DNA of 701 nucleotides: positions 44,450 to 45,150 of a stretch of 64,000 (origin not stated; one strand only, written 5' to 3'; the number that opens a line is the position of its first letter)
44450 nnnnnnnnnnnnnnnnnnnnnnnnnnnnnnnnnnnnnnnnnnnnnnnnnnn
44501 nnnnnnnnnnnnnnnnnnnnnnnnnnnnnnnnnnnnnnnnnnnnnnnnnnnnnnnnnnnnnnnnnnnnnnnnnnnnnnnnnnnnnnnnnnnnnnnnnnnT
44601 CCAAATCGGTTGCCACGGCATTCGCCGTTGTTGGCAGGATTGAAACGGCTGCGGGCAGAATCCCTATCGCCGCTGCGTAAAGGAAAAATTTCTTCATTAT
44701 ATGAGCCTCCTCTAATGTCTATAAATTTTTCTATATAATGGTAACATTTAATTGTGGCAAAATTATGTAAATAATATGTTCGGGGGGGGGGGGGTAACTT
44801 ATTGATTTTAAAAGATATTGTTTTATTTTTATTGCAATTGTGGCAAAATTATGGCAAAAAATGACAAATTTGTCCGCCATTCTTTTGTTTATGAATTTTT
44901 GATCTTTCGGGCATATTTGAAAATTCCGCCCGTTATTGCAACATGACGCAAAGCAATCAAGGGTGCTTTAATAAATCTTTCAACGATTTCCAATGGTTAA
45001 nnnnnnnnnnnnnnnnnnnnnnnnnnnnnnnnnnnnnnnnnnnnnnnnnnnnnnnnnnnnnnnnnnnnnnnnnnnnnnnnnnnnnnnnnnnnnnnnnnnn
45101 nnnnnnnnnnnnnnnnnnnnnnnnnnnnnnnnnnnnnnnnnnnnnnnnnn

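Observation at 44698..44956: G13 homopolymer bracketed by perfect 18-bp direct repeats upstream of the secreted-protein operon: candidate phase-variation switch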

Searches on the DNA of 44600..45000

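Call 37: search_rna_families(source=window, start=44600, end=45000, threshold=evalue, max_evalue=1)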
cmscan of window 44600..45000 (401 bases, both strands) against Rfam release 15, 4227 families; matches with E-value up to 1: 1.
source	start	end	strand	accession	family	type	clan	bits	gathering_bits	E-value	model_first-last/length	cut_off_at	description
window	44836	44945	-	RF00920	MIR444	Gene; miRNA;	-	18.5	110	0.27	1-116/116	no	MIR444 microRNA precursor family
